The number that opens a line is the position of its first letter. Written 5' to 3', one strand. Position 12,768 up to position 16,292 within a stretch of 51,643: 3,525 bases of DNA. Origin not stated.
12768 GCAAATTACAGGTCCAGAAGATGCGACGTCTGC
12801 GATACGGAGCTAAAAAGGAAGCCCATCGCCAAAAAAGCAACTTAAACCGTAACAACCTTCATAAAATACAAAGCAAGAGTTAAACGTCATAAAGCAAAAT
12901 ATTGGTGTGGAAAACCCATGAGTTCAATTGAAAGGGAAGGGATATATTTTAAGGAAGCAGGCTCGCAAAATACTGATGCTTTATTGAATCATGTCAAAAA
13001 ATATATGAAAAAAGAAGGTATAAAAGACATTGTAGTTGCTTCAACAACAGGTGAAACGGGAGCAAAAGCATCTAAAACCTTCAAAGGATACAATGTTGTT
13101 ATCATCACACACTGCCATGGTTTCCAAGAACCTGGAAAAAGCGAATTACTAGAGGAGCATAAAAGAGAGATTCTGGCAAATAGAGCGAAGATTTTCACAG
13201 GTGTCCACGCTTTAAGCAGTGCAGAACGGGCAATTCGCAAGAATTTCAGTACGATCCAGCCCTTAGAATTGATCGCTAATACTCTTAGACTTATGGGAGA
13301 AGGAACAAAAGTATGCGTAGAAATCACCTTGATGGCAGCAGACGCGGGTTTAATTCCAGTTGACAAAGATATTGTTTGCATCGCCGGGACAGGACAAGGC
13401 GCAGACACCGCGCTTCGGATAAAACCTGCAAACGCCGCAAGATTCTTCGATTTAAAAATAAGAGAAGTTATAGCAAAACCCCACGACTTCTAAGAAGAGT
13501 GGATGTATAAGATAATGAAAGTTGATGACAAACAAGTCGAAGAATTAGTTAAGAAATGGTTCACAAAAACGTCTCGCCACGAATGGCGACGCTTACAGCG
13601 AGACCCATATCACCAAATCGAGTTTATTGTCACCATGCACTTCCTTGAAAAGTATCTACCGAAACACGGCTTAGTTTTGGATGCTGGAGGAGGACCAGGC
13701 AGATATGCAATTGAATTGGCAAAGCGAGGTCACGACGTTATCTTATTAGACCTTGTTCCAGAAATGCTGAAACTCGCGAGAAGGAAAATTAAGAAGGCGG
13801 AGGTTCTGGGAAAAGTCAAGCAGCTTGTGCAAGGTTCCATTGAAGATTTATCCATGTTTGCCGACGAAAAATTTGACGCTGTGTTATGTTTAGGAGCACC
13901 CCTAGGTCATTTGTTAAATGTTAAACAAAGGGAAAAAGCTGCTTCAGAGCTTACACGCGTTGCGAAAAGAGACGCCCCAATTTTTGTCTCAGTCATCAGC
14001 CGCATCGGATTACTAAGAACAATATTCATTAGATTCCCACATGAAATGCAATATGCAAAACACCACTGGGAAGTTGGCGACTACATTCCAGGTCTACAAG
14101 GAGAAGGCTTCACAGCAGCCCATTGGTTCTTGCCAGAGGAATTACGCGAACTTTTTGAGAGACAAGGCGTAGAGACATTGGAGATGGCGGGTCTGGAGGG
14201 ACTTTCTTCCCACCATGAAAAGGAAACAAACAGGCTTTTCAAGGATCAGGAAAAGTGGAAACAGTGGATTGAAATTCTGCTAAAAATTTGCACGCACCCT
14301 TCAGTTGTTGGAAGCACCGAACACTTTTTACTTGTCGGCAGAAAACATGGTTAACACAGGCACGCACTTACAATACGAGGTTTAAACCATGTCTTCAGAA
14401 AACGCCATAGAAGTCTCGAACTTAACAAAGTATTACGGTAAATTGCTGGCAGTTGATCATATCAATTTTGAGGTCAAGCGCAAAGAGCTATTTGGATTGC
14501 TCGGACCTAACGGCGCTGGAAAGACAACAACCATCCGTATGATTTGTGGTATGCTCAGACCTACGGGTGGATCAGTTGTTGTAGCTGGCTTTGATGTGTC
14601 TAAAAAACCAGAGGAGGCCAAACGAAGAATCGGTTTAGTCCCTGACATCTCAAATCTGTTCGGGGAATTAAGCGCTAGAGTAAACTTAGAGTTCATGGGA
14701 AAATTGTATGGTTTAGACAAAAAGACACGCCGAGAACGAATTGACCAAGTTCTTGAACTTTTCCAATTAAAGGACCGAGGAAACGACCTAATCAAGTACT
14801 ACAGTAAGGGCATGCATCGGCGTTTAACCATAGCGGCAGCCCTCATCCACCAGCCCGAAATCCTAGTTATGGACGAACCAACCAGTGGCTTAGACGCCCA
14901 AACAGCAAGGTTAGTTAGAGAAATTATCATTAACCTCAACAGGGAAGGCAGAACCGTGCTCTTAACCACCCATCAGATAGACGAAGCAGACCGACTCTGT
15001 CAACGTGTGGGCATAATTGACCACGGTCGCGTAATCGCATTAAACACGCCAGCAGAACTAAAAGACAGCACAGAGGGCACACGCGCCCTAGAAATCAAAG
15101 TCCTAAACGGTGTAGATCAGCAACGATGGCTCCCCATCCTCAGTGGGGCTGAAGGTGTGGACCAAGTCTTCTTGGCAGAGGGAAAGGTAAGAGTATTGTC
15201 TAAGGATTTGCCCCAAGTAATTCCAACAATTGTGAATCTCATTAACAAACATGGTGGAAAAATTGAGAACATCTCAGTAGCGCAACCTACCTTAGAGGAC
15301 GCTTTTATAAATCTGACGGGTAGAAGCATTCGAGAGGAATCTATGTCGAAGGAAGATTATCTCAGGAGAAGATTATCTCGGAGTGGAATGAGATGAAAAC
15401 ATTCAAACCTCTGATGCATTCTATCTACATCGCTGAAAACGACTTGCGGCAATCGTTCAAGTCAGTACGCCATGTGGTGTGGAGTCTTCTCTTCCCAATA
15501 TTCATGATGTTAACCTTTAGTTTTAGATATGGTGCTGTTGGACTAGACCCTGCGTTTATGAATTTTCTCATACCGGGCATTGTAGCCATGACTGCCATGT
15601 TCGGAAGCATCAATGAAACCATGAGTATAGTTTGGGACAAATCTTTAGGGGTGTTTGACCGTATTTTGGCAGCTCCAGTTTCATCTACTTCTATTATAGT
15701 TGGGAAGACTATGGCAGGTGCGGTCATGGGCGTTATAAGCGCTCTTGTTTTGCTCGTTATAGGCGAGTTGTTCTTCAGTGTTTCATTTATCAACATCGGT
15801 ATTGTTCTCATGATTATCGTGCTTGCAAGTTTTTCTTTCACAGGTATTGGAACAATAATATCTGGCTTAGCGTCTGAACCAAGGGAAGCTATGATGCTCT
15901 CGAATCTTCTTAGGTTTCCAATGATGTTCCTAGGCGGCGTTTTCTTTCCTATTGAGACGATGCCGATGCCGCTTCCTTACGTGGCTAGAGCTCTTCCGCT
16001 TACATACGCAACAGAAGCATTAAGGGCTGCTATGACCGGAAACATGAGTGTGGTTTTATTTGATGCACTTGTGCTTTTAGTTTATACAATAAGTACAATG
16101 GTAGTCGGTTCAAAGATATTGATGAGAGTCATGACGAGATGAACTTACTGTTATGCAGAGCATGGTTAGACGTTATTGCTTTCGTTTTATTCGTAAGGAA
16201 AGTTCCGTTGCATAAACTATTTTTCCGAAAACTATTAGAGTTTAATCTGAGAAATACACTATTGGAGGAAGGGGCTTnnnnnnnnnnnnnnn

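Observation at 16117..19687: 3.5-kb AT-rich insertion bounded by perfect 68-bp direct repeats that duplicate the convergent 3' ends of two host genes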

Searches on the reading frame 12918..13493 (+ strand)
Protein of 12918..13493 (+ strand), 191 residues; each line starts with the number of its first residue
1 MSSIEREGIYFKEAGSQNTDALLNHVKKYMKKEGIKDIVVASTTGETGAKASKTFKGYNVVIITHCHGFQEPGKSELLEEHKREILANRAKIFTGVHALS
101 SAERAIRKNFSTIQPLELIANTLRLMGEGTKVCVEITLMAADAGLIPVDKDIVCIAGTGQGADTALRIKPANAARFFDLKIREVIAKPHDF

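Call 61: search_protein_families(library=pfam, proteins=[window:12918-13493:+], max_evalue=0.001)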
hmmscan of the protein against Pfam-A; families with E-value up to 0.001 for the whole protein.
window:12918-13493:+ (191 aa): 1 family
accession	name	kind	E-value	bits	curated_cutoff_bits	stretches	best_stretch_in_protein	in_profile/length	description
PF02887.21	PK_C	-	3.2e-10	40.5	28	1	21-162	2-108/114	Pyruvate kinase, alpha/beta domain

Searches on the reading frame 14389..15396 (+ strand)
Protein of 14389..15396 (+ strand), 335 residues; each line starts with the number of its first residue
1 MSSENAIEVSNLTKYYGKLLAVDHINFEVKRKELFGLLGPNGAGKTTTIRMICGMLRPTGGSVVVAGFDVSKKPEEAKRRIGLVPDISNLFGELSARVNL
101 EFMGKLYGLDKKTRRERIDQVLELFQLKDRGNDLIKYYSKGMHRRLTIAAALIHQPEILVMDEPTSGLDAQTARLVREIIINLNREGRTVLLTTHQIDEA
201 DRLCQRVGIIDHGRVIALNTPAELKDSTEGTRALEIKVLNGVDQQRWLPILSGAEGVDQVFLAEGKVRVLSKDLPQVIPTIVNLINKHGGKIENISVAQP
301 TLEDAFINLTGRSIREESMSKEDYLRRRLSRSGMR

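Call 7: search_protein_families(library=pfam, proteins=[window:14389-15396:+], max_evalue=0.1)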
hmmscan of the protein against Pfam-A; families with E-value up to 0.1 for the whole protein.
window:14389-15396:+ (335 aa): 17 families
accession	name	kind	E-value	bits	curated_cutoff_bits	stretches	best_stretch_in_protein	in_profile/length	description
PF00005.33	ABC_tran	-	2.8e-30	106.1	25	1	23-166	2-137/137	ABC transporter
PF13304.12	AAA_21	-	3e-14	54.2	27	1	110-196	213-299/304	AAA domain, putative AbiEii toxin, Type IV TA system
PF13732.12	DrrA1-3_C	-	1.3e-05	26.2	27.4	1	220-309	2-80/81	ATP-binding protein DrrA1-3-like, C-terminal domain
PF13476.12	AAA_23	-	0.00014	23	27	1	24-56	14-43/201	AAA domain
PF00004.35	AAA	-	0.0011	19.9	21.2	1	37-210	3-123/131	ATPase family associated with various cellular activities (AAA)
PF13604.12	AAA_30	-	0.0026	17.9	27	1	32-67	18-53/191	AAA domain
PF13401.12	AAA_22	-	0.0033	18.2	27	1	37-188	10-84/130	AAA domain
PF03266.21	NTPase_1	-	0.0072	16.6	23.9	1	37-82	4-46/168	NTPase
PF13245.12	AAA_19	-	0.019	15.6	25.1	1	32-60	11-39/134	AAA domain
PF00448.28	SRP54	-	0.019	15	22.7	1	37-70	6-39/196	SRP54-type protein, GTPase domain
PF13514.12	AAA_27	-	0.023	14.7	22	1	16-53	11-47/206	AAA domain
PF25199.1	nSTAND_NTPase5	-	0.033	14.4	34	0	29-57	38-66/145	Novel STAND NTPase 5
PF02463.25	SMC_N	-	0.045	13.6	40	0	32-52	24-44/220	RecF/RecN/SMC N terminal domain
PF13175.12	AAA_15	-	0.072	13.1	32.1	0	33-59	23-50/374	AAA ATPase domain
PF13191.12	AAA_16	-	0.08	13.9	32.6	0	34-193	26-137/167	AAA ATPase domain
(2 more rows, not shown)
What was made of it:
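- No transposase or Cas1 was found in the Pfam scan of the five ORFs of 74 aa or more at 15393-20097 that touch the insert (call 7); the other reading frames were not searched with profile models.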

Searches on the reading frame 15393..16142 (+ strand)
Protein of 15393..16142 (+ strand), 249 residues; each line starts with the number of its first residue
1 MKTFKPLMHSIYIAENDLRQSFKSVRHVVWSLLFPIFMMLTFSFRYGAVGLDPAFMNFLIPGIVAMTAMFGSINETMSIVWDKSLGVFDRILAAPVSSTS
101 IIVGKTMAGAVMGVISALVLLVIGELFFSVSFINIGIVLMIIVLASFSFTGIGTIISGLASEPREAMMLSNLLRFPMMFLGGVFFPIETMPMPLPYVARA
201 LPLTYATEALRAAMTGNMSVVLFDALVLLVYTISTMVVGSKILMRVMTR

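Call 7: search_protein_families(library=pfam, proteins=[window:15393-16142:+], max_evalue=0.1)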
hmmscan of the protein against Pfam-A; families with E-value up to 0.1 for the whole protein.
window:15393-16142:+ (249 aa): 4 families
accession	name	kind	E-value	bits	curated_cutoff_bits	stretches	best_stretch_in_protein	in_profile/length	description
PF01061.29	ABC2_membrane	-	3.3e-30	105.7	26.9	1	18-214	11-210/211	ABC-2 type transporter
PF12698.13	ABC2_membrane_3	-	2e-19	70.3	31.6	1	54-237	159-343/347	ABC-2 family transporter protein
PF03379.19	CcmB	-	1.4e-07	31.6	24.9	1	13-178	4-167/215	CcmB protein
PF12679.13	ABC2_membrane_2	-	0.03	14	27.2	0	13-42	3-32/283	ABC-2 family transporter protein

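Call 10: find_encoding_contigs(protein=window:15393-16142:+, flank=8000, max_places=10)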
Protein window:15393-16142:+ (249 aa): 3 contigs read that carry it; 3 places shown.
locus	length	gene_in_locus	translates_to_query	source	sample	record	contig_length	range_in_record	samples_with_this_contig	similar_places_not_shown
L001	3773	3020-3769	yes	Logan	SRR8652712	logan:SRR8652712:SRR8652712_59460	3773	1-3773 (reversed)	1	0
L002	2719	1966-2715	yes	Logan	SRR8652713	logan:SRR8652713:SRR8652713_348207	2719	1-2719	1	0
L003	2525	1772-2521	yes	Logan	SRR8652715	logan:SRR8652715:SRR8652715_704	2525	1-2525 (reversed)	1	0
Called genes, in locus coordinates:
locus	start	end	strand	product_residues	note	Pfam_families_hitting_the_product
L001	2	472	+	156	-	?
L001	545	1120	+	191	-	PF02887:PK_C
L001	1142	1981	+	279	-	PF13489:Methyltransf_23 (weak), PF01209:Ubie_methyltran (weak), PF13847:Methyltransf_31, PF08241:Methyltransf_11, PF08242:Methyltransf_12, PF13649:Methyltransf_25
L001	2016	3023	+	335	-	PF00005:ABC_tran, PF13304:AAA_21, PF13732:DrrA1-3_C (weak)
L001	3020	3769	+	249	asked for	PF01061:ABC2_membrane, PF03379:CcmB, PF12698:ABC2_membrane_3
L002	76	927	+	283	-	PF01209:Ubie_methyltran (weak), PF13489:Methyltransf_23 (weak), PF13847:Methyltransf_31, PF08241:Methyltransf_11, PF08242:Methyltransf_12, PF13649:Methyltransf_25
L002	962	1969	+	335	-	PF00005:ABC_tran, PF13304:AAA_21, PF13732:DrrA1-3_C (weak)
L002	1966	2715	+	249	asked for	PF01061:ABC2_membrane, PF03379:CcmB, PF12698:ABC2_membrane_3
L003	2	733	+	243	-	?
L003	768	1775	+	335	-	PF00005:ABC_tran, PF13304:AAA_21, PF13732:DrrA1-3_C (weak)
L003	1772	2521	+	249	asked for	PF01061:ABC2_membrane, PF03379:CcmB, PF12698:ABC2_membrane_3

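Call 31: find_related_loci(query=window:15393-16142:+, collection=metagenome_contigs, flank=8000)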
Query window:15393-16142:+ (249 aa) in metagenome_contigs; peptide patterns used: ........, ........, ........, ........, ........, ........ (x = any residue, [..] = any of these).
320 stretches matched a pattern; 140 encode a relative of the query (tblastn E <= 1e-3); the best 80 are kept; 80 distinct loci.
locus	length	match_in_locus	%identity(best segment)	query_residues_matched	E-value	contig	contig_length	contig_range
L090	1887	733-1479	91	1-249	1e-159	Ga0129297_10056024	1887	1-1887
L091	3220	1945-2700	86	1-249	1e-146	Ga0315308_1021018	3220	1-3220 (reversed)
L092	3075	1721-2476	85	1-249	3e-146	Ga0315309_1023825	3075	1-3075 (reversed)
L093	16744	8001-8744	85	2-249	1e-139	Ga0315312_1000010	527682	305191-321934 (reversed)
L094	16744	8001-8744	85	2-249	5e-139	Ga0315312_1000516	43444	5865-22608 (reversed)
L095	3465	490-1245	86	1-249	7e-144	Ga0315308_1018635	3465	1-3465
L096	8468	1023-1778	85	1-249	6e-139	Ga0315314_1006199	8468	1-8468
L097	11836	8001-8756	85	1-249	2e-138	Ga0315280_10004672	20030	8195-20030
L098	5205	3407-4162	84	1-249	4e-139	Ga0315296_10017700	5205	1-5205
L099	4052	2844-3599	85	1-249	1e-140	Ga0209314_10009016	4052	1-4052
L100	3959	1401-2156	83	1-249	6e-141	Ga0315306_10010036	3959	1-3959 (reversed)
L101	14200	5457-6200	84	2-249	6e-138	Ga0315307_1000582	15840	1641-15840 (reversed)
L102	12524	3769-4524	83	1-249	1e-137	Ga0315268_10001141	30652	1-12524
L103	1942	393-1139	85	1-249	2e-147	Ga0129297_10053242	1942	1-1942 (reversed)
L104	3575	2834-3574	87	1-244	2e-141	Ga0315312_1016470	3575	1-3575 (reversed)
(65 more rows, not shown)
